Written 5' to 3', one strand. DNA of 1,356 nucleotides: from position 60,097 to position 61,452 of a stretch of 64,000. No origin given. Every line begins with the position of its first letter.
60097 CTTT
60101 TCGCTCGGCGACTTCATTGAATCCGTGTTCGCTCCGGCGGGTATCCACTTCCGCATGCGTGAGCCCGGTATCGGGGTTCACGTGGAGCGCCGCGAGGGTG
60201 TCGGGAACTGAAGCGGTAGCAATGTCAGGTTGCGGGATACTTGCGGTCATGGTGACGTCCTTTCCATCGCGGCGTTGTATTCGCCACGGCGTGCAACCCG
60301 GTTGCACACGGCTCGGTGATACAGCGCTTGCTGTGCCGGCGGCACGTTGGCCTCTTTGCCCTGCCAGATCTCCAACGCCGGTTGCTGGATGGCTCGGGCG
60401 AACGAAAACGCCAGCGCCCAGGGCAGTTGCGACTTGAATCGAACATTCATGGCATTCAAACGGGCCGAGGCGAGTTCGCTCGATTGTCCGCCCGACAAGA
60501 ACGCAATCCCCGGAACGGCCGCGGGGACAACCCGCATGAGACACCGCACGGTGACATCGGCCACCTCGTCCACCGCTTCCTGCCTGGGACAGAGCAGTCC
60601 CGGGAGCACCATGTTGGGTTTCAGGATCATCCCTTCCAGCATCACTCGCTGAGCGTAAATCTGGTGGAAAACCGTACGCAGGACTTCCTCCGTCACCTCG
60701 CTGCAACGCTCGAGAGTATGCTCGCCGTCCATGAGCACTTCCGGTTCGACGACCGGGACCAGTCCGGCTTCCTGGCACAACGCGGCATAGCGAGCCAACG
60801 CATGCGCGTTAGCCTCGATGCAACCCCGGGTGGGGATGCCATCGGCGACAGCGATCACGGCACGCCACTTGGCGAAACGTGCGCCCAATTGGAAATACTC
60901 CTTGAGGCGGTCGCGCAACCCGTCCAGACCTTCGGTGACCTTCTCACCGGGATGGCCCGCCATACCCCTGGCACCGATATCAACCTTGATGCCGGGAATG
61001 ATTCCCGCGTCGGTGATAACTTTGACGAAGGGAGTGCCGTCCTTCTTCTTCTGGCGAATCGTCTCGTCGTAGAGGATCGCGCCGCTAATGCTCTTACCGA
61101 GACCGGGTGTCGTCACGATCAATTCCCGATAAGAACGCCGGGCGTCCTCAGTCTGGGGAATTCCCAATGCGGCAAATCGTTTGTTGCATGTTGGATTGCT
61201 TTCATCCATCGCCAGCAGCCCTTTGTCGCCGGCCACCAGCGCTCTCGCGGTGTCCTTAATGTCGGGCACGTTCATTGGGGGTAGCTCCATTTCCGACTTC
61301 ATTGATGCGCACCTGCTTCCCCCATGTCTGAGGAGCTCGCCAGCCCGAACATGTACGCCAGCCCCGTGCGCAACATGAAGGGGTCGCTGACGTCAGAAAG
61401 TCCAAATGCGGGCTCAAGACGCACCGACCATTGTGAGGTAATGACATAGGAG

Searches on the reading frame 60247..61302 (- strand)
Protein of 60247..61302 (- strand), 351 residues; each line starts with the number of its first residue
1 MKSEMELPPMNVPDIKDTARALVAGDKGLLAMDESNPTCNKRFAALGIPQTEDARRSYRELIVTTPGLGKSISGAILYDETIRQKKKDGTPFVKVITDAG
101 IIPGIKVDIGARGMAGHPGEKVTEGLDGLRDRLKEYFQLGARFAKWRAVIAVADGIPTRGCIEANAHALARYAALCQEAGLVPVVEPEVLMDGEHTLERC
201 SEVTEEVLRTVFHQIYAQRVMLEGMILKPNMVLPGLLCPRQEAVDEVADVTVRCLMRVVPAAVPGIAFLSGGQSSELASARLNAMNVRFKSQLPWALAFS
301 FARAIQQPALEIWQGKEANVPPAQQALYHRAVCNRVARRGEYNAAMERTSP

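Call 32: search_protein_families(library=pfam, proteins=[window:60247-61302:-], max_evalue=0.0001)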
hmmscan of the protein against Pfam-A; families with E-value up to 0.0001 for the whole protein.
window:60247-61302:- (351 aa): 1 family
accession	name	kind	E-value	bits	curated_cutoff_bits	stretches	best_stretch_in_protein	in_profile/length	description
PF00274.25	Glycolytic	-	1.5e-129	432.2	22.2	1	15-347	2-334/349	Fructose-bisphosphate aldolase class-I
